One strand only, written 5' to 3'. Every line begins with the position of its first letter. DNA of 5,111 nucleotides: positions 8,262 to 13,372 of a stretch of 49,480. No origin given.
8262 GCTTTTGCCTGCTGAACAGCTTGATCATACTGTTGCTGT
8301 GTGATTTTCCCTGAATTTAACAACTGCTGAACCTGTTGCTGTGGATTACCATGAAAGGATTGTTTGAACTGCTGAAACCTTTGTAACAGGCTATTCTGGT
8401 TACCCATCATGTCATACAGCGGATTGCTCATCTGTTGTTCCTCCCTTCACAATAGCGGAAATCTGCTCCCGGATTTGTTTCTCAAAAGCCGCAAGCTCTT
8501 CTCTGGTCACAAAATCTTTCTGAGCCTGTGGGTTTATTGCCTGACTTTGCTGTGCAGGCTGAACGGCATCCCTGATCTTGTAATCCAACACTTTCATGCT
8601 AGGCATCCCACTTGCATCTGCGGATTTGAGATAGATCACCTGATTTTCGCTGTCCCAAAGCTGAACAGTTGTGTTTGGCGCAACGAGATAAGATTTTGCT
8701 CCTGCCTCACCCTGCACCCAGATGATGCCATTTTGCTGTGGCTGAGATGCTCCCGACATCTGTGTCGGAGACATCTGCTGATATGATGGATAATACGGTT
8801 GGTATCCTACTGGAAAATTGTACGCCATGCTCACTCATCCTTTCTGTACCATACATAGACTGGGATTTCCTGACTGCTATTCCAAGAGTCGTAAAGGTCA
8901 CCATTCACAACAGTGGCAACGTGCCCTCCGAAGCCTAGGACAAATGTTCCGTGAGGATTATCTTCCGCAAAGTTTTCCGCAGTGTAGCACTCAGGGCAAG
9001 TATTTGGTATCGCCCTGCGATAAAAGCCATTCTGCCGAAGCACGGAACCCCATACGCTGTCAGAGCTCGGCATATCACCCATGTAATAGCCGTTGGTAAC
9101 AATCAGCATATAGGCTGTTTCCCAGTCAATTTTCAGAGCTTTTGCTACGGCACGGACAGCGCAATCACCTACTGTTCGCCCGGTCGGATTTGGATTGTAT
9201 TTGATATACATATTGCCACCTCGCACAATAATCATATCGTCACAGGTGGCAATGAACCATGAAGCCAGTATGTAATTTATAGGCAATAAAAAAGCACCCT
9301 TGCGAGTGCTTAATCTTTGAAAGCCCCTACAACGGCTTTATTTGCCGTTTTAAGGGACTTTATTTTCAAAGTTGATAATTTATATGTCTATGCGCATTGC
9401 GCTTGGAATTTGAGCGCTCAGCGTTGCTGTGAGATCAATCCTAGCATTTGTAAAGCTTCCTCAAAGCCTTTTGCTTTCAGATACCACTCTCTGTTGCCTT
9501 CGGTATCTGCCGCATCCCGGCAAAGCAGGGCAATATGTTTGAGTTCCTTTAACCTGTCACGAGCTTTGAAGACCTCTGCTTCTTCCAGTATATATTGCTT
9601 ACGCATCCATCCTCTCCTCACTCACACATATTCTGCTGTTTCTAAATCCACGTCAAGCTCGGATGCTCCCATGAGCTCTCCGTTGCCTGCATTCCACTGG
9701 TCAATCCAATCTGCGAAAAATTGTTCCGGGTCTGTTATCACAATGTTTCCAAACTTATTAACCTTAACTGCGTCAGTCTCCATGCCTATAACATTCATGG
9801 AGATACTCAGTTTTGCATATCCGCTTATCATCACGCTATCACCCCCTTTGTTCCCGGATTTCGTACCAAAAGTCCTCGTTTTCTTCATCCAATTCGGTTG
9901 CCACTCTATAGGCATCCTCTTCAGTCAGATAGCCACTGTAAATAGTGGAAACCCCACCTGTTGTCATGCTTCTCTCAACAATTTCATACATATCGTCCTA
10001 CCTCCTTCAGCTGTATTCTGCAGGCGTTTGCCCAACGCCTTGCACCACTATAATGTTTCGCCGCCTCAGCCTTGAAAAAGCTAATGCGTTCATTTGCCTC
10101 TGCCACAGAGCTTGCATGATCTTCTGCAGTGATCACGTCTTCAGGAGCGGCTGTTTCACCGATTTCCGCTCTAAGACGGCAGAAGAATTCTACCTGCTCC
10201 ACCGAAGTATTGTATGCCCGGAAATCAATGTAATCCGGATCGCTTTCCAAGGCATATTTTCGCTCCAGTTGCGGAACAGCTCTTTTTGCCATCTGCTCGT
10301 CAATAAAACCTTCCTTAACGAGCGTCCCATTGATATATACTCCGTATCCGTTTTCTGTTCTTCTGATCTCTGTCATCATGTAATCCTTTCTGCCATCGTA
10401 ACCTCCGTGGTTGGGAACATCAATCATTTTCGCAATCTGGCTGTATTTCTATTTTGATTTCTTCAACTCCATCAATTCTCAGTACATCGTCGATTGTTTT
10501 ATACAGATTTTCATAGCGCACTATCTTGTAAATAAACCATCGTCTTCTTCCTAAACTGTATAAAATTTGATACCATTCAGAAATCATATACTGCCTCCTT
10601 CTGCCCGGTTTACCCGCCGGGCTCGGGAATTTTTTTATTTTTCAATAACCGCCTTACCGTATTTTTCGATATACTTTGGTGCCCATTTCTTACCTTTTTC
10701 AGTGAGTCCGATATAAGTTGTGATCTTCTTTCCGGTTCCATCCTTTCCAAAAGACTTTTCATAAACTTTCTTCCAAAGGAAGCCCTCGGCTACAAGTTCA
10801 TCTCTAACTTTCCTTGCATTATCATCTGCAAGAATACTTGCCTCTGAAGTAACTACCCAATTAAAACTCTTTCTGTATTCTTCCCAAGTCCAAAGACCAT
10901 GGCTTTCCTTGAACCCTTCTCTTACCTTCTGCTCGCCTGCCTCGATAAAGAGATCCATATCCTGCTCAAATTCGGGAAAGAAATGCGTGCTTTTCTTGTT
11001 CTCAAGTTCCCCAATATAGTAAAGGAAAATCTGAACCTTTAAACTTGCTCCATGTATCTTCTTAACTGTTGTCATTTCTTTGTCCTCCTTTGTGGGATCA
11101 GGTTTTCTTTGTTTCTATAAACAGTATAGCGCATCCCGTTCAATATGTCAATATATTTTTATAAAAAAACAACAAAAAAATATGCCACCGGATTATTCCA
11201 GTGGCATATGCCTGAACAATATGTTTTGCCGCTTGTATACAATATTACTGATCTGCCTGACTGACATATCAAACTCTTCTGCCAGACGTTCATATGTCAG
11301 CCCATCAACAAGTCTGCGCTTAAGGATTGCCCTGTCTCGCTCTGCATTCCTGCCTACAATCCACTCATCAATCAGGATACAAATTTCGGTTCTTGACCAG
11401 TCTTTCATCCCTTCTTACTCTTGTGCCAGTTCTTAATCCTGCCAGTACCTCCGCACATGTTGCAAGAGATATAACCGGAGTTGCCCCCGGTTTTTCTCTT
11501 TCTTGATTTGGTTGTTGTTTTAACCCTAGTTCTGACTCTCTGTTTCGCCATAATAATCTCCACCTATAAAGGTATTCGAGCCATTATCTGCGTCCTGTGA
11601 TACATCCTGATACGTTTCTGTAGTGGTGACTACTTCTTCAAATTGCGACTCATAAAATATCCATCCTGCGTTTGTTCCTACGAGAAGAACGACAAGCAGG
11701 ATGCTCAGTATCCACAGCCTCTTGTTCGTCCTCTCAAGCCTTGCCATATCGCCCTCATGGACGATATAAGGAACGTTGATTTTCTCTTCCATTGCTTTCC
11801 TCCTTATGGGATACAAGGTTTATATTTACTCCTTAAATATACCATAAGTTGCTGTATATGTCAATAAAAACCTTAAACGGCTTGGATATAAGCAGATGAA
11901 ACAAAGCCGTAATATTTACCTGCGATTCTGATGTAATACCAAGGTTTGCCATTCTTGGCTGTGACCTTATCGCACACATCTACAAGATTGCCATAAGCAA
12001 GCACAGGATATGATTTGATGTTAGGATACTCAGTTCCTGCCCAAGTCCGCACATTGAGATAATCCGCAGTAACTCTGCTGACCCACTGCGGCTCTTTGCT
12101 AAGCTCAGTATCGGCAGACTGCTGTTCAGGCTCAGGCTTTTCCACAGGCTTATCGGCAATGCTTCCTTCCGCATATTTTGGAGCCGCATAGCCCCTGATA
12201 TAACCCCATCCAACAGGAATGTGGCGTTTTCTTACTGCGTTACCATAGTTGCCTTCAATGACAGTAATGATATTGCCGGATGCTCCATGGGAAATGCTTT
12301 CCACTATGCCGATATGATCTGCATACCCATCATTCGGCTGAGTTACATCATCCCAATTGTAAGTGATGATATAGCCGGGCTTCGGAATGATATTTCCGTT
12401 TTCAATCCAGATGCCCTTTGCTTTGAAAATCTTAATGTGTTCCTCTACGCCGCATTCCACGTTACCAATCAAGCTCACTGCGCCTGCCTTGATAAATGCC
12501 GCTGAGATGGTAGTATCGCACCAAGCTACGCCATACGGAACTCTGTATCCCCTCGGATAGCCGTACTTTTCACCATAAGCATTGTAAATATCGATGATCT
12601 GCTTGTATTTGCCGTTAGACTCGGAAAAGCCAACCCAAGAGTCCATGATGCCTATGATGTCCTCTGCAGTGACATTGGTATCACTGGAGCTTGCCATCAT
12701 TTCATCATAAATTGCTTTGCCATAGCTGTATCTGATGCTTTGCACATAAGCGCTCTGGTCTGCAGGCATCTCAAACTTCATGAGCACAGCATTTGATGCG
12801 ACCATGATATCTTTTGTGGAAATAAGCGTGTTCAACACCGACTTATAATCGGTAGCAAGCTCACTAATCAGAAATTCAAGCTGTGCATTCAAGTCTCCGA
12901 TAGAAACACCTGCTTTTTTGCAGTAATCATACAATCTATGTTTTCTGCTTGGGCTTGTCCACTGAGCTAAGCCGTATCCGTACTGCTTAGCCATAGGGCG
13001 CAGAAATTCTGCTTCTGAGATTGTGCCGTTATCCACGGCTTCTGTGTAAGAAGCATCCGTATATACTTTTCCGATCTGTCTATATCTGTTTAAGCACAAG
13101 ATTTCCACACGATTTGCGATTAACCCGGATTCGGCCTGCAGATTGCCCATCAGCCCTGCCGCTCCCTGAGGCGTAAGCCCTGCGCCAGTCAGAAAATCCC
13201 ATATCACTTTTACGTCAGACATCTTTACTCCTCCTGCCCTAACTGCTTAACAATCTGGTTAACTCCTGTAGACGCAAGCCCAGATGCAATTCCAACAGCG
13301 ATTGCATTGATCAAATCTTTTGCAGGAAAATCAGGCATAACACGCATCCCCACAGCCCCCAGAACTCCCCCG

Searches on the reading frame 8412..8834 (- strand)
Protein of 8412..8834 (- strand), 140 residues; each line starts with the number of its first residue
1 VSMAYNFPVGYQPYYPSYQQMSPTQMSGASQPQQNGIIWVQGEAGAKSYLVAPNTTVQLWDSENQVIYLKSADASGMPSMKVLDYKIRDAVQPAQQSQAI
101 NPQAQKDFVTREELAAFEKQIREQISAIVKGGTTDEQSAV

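Call 14: search_protein_families(library=phrogs, proteins=[window:8412-8834:-], max_evalue=0.001)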
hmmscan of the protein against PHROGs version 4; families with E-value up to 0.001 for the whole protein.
window:8412-8834:- (140 aa): 1 family
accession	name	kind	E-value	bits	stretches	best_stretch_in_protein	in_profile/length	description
phrog_21718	-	unknown function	3.3e-26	93.1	1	31-126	47-142/159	-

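Call 15: search_protein_families(library=pfam, proteins=[window:8412-8834:-], max_evalue=0.01)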
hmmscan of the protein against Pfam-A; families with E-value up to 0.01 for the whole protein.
window:8412-8834:- (140 aa): 0 families

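Call 58: search_protein_families(library=ncbifam, proteins=[window:8412-8834:-], max_evalue=0.1)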
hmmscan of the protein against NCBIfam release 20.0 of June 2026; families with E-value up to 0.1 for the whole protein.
window:8412-8834:- (140 aa): 0 families

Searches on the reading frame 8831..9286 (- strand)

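Call 14: search_protein_families(library=phrogs, proteins=[window:8831-9286:-], max_evalue=0.001)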
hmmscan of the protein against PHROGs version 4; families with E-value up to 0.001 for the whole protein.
window:8831-9286:- (151 aa): 2 families
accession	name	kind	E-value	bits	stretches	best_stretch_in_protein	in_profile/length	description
phrog_3754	-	unknown function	2.2e-29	103.6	1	25-148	6-143/145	-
phrog_15863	-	unknown function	7e-08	33.2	1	27-140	3-112/312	-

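Call 15: search_protein_families(library=pfam, proteins=[window:8831-9286:-], max_evalue=0.01)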
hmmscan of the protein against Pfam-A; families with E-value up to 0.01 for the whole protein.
window:8831-9286:- (151 aa): 0 families

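Call 58: search_protein_families(library=ncbifam, proteins=[window:8831-9286:-], max_evalue=0.1)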
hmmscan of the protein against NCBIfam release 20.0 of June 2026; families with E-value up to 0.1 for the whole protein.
window:8831-9286:- (151 aa): 0 families

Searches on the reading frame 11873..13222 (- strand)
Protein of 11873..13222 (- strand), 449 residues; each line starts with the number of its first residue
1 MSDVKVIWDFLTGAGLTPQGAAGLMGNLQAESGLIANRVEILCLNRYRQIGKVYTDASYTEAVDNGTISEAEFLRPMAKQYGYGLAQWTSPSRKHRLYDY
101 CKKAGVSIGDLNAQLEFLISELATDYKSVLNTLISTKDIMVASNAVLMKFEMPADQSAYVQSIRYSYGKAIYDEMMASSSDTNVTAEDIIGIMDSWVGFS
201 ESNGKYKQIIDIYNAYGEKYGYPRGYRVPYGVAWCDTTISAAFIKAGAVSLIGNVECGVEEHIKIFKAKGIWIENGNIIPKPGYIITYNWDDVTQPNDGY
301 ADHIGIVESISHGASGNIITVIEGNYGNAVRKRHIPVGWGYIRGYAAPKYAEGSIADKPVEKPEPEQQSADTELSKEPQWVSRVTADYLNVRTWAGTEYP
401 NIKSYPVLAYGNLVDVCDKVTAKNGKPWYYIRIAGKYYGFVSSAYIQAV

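Call 14: search_protein_families(library=phrogs, proteins=[window:11873-13222:-], max_evalue=0.001)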
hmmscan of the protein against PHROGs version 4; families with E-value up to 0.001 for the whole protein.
window:11873-13222:- (449 aa): 15 families
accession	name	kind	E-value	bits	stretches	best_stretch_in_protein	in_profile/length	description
phrog_20388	-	lysis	1.5e-43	150.6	1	6-180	11-175/527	endolysin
phrog_21357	-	lysis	3.2e-24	86.6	1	184-364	2-174/225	endolysin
phrog_5182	-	lysis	7.7e-19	69.4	1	193-359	12-150/321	endolysin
phrog_6745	-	lysis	5.4e-14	52.8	1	177-432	168-284/396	endolysin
phrog_8949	-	unknown function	4.3e-12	47.2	1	5-129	337-423/557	-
phrog_21825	-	lysis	3e-11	44.3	1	184-328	2-135/289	endolysin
phrog_9570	-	tail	2.5e-10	40.9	1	5-37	481-513/689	tail length tape measure protein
phrog_24864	-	unknown function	1.8e-08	34.3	1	61-167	149-253/729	-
phrog_9589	-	lysis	1.9e-08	35.5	1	186-378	4-185/281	endolysin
phrog_512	-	unknown function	2.4e-07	31.6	1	79-130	107-156/199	-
phrog_11037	-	unknown function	3e-05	24.4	0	79-178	61-161/365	-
phrog_19487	-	tail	3.6e-05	23.3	0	5-34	827-856/1147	tail length tape measure protein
phrog_1794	-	lysis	9.2e-05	23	1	366-449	256-330/336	amidase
phrog_14030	-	unknown function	0.00038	20.9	1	353-447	177-272/273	-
phrog_24249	-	tail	0.00063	19.7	0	83-131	56-103/739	tail protein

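Call 15: search_protein_families(library=pfam, proteins=[window:11873-13222:-], max_evalue=0.01)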
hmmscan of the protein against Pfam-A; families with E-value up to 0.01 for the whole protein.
window:11873-13222:- (449 aa): 3 families
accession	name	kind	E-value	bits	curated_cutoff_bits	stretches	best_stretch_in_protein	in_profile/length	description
PF18013.6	Phage_lysozyme2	-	4e-29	102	28.2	1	5-175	4-140/140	Phage tail lysozyme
PF05257.22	CHAP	-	3.1e-05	24.8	26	1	232-325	6-81/81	CHAP domain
PF08239.17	SH3_3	-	0.00047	20.7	27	1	388-447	2-54/54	Bacterial SH3 domain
